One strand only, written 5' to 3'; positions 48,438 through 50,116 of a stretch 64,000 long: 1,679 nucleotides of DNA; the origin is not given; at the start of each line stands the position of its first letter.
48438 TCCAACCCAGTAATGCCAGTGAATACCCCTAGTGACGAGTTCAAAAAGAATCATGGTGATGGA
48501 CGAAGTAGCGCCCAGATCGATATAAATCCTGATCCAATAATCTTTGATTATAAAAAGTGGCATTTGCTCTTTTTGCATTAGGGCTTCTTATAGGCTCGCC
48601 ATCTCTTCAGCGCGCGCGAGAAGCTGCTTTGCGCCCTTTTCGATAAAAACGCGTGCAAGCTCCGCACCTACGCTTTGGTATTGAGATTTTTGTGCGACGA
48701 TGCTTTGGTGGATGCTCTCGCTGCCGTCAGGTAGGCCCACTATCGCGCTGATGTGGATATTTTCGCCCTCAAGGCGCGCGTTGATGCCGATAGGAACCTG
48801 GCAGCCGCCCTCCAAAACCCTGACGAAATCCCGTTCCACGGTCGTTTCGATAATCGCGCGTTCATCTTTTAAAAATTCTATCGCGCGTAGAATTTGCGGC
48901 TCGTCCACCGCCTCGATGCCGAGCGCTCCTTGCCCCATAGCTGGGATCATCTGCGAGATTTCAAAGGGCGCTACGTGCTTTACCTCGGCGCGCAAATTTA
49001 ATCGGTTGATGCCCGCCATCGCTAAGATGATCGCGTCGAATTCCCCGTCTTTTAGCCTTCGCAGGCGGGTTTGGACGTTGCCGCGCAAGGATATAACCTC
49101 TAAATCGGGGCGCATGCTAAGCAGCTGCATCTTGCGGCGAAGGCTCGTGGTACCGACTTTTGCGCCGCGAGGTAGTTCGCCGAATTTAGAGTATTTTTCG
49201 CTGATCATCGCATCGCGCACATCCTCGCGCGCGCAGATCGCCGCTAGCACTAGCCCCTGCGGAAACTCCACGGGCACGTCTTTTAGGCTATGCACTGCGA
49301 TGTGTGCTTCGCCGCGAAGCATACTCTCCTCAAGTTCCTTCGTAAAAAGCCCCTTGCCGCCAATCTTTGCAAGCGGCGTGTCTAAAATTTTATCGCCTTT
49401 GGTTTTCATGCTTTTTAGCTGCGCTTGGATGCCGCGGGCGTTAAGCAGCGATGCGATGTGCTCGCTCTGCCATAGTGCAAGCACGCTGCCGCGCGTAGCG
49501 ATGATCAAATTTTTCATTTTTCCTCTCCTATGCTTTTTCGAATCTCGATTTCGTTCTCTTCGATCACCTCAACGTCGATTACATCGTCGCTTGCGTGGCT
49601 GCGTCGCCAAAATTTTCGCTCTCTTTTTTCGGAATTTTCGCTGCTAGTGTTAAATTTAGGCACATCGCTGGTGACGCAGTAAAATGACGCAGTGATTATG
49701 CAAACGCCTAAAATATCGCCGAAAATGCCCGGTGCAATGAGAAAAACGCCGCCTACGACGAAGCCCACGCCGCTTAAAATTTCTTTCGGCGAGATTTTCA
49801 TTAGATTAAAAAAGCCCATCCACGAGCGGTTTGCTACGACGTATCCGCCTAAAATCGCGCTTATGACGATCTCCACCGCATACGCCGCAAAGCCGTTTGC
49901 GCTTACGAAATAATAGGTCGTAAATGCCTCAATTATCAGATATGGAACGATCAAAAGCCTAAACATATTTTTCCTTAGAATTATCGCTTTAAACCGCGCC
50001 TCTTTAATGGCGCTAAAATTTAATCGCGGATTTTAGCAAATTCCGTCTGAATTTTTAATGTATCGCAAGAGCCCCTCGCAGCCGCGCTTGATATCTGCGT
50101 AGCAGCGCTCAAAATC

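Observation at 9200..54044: The 9-mer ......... is strongly over-represented and may act as an uptake or recognition signal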

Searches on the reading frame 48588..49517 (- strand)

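Call 42: search_protein_families(library=pfam, proteins=[window:48588-49517:-], max_evalue=0.00001)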
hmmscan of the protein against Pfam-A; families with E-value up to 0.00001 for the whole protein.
window:48588-49517:- (309 aa): 2 families
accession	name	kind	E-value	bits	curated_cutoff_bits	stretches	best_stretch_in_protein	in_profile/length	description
PF01379.25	Porphobil_deam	-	5.8e-81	271.4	22.1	1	4-206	1-201/207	Porphobilinogen deaminase, dipyromethane cofactor binding domain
PF03900.20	Porphobil_deamC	-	2.9e-14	53.6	26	1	224-289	3-70/74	Porphobilinogen deaminase, C-terminal domain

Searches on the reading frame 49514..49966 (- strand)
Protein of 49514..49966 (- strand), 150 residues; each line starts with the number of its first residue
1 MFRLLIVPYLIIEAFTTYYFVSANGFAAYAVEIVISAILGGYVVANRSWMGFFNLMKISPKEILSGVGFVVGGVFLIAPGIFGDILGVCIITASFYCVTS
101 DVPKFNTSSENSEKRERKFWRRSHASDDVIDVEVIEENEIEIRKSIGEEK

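Call 54: search_protein_families(library=ncbifam, proteins=[window:49514-49966:-], max_evalue=0.001)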
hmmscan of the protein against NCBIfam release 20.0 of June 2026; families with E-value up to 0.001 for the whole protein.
window:49514-49966:- (150 aa): 1 family
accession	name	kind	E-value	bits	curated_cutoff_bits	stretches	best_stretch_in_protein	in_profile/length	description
NF008528.1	PRK11463.1-2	subfamily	3.8e-10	39.8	40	1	4-93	2-97/109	FxsA family membrane protein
